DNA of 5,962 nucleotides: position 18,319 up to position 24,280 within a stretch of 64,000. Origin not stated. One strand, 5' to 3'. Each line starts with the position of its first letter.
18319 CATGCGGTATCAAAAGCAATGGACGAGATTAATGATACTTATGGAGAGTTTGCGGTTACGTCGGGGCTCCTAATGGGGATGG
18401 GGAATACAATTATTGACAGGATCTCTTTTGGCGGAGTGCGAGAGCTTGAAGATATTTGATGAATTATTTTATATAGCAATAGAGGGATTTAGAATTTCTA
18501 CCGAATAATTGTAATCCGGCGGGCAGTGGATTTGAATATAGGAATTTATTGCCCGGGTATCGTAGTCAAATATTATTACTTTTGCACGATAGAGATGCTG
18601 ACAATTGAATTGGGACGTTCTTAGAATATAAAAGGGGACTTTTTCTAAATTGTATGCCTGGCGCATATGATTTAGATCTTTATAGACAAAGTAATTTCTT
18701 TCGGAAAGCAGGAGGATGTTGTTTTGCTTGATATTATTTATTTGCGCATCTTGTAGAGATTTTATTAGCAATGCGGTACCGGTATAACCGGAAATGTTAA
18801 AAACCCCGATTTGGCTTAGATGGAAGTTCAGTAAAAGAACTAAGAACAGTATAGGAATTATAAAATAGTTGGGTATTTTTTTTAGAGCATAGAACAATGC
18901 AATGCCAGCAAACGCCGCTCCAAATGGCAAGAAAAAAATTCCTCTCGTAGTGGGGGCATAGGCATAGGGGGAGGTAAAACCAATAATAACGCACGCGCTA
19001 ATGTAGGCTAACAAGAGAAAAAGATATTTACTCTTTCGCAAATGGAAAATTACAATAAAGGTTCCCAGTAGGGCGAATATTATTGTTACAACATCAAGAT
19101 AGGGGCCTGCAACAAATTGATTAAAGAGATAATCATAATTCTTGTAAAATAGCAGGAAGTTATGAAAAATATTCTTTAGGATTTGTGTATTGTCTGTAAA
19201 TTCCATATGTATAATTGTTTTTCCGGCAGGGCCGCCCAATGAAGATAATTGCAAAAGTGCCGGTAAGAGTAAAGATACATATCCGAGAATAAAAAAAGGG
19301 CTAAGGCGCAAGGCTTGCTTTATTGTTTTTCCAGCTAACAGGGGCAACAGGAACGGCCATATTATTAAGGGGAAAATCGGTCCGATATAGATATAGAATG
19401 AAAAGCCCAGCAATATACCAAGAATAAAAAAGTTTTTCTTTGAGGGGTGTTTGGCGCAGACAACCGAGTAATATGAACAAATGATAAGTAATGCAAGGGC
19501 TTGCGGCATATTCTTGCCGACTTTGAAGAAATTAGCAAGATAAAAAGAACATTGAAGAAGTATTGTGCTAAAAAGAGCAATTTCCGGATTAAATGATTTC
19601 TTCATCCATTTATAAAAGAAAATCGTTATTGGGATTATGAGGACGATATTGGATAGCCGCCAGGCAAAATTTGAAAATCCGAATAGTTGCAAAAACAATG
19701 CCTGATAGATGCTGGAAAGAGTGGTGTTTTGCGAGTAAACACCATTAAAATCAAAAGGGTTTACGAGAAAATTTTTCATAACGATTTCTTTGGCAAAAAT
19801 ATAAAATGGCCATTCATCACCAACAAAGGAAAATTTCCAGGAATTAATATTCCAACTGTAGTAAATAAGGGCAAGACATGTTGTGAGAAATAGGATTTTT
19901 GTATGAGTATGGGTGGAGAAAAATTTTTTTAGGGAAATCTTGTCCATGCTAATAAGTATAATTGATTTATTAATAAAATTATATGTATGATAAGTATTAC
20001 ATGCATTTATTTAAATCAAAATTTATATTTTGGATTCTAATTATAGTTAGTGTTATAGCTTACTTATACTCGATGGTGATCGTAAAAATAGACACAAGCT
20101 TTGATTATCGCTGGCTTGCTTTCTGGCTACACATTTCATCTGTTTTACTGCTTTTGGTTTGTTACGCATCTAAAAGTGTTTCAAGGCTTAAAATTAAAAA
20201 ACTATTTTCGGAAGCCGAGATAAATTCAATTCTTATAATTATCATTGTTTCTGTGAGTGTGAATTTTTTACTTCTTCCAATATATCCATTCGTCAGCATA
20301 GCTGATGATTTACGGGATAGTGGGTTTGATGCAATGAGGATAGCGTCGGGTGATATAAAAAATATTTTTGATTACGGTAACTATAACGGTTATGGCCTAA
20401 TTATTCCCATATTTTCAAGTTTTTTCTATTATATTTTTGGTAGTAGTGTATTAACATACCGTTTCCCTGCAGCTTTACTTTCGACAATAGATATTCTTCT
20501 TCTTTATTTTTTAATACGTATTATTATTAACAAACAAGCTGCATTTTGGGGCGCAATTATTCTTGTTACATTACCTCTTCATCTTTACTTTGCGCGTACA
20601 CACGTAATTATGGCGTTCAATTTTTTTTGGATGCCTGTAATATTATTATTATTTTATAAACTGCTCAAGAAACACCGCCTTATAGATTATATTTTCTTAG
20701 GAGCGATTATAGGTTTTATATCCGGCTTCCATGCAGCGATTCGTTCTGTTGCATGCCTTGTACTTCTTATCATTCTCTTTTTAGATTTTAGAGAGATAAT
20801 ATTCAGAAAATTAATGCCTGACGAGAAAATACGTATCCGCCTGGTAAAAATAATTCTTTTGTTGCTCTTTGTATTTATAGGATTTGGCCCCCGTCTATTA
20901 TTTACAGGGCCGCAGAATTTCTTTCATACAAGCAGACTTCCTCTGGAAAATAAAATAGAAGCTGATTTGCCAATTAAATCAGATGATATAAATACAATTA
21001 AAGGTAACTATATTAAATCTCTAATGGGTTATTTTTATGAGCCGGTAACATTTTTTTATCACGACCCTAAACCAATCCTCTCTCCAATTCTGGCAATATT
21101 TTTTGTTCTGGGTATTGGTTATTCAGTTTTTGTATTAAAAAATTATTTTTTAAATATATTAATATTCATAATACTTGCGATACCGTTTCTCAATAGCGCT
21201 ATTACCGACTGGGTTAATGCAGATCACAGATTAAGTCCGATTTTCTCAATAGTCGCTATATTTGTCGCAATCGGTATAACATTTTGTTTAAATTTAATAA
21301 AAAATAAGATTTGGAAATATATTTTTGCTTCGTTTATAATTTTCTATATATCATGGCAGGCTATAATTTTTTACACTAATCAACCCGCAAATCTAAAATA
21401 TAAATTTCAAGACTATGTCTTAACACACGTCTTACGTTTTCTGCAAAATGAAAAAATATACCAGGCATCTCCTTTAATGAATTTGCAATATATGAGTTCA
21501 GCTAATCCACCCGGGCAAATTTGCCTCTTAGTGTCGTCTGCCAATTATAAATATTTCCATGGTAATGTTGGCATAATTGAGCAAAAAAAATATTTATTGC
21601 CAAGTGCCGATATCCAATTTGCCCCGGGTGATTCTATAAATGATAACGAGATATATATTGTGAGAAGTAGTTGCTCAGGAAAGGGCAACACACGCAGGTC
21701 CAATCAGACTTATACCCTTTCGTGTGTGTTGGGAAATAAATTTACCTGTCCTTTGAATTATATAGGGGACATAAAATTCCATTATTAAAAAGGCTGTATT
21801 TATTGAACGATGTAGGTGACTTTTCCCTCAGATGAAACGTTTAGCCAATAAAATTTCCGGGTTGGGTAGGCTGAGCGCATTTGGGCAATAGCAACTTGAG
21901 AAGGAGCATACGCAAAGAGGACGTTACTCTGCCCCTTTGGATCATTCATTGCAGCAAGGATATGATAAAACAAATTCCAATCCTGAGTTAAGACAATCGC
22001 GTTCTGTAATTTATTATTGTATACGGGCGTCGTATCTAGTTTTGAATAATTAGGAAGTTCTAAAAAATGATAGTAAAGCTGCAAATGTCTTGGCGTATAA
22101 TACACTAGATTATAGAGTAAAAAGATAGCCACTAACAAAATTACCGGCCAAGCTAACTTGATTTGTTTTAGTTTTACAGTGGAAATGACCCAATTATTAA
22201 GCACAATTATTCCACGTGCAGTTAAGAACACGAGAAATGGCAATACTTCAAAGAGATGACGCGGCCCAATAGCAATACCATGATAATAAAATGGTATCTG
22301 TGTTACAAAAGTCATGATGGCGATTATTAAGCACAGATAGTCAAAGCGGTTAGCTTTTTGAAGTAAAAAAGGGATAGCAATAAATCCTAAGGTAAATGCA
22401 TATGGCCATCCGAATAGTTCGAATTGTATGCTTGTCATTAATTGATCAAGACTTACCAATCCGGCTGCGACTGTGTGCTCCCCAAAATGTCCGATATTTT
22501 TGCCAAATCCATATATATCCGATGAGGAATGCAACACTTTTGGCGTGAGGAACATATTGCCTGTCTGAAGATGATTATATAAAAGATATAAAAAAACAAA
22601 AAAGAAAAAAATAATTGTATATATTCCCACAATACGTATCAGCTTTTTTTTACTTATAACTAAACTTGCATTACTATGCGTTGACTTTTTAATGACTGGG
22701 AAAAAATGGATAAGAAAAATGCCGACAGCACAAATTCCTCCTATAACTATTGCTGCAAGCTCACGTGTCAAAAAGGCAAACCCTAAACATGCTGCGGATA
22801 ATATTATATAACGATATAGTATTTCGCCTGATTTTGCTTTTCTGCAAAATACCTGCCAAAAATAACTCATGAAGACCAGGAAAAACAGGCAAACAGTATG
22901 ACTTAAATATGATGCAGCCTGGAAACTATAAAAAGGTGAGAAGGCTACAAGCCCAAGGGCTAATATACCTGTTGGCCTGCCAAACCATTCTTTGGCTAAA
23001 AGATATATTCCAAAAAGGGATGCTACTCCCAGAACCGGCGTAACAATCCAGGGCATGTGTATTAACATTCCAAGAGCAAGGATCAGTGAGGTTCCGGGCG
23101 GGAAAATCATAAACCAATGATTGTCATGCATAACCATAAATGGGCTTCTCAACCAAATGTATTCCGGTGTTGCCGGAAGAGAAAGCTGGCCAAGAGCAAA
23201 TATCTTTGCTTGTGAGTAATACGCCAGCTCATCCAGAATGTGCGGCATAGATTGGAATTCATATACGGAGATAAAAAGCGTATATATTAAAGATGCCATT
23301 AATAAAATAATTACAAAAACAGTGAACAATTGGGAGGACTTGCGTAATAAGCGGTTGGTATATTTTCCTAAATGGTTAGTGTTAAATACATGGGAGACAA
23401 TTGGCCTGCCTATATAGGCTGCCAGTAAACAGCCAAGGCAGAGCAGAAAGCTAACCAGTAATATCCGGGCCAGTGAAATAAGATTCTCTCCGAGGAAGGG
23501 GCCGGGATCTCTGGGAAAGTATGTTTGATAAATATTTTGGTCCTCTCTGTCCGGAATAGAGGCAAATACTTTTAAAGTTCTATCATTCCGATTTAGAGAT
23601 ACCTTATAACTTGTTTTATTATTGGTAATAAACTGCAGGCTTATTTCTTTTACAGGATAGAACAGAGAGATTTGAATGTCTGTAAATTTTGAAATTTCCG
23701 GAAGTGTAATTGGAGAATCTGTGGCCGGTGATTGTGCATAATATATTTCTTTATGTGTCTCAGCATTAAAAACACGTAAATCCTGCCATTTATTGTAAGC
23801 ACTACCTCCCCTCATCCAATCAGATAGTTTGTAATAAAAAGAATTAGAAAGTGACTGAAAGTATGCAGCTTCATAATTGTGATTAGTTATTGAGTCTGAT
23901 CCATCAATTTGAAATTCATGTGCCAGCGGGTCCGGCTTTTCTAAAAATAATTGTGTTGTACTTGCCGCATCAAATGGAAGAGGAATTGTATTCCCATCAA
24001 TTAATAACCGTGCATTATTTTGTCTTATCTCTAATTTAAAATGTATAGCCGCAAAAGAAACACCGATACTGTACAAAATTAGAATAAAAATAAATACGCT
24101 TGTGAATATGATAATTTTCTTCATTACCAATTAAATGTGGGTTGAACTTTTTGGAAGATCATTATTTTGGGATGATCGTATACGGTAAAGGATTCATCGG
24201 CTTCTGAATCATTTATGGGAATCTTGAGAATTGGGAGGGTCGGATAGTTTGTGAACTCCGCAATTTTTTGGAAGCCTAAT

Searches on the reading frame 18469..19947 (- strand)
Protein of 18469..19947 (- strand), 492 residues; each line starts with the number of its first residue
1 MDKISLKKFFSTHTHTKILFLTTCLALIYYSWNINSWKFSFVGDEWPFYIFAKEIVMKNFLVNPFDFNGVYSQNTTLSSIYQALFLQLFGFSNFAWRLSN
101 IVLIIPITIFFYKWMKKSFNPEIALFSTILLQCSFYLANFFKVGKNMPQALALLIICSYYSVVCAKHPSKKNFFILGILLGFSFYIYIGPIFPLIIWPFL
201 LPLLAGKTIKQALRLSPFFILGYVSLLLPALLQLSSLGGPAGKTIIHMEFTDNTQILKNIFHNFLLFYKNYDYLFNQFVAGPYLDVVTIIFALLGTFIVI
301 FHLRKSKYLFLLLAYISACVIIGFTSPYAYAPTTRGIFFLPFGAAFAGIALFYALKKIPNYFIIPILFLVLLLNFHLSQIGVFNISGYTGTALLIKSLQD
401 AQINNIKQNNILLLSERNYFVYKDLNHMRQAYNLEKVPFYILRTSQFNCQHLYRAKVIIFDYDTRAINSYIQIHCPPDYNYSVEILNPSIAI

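Call 9: search_protein_families(library=pfam, proteins=[window:18469-19947:-], max_evalue=0.001)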
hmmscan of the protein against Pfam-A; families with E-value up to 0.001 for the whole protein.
window:18469-19947:- (492 aa): 1 family
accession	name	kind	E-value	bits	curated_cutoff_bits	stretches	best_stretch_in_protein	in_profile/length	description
PF13231.12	PMT_2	-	1.2e-11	45.5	26.1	1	81-220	9-145/160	Dolichyl-phosphate-mannose-protein mannosyltransferase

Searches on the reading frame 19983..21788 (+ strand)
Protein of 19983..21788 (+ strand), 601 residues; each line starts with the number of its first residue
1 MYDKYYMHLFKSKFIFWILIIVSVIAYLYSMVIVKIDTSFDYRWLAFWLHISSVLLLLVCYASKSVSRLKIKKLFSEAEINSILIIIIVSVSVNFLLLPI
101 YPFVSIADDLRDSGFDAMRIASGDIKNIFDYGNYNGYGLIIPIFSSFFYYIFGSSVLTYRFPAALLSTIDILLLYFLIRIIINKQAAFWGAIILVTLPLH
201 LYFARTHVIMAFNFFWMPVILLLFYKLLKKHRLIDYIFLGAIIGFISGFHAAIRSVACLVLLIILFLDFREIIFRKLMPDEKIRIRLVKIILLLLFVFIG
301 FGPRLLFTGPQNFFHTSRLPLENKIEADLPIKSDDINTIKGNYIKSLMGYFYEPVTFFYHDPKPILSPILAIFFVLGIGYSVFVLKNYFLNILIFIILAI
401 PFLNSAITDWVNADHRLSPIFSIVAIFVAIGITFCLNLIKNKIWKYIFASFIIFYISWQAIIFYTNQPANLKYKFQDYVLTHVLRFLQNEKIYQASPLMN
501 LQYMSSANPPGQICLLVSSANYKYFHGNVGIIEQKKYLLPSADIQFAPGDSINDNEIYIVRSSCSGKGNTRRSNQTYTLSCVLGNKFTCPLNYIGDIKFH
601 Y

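Call 9: search_protein_families(library=pfam, proteins=[window:19983-21788:+], max_evalue=0.001)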
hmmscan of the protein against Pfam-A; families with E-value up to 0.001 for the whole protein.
window:19983-21788:+ (601 aa): 1 family
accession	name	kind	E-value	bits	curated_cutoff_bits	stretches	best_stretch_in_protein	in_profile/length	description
PF13231.12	PMT_2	-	2.8e-08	34.6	26.1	1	142-276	7-140/160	Dolichyl-phosphate-mannose-protein mannosyltransferase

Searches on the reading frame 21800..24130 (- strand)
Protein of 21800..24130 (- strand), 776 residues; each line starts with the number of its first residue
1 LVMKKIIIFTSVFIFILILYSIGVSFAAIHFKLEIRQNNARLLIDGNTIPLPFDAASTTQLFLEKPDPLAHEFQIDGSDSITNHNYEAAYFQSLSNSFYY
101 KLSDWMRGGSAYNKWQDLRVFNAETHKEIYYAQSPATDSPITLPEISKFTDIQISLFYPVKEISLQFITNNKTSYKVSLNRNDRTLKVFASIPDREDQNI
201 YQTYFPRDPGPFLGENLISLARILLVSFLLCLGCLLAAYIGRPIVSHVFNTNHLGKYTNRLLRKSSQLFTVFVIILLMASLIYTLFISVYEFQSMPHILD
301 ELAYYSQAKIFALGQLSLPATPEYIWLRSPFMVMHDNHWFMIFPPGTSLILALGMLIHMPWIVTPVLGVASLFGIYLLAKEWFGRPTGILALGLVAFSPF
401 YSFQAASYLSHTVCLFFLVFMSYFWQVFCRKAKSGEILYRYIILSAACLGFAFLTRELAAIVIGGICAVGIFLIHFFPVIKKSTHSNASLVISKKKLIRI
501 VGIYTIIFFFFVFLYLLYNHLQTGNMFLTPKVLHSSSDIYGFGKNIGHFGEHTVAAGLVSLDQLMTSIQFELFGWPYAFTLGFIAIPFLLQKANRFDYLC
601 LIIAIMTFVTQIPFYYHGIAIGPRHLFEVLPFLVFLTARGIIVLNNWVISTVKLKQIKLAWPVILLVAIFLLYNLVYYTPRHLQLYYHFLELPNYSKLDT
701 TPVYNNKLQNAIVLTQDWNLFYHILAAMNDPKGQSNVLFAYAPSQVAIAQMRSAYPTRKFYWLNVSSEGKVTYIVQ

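Call 9: search_protein_families(library=pfam, proteins=[window:21800-24130:-], max_evalue=0.001)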
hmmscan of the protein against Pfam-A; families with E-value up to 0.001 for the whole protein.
window:21800-24130:- (776 aa): 1 family
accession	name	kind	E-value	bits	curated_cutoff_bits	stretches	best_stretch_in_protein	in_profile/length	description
PF13231.12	PMT_2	-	1.7e-07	32.1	26.1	1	345-475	4-131/160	Dolichyl-phosphate-mannose-protein mannosyltransferase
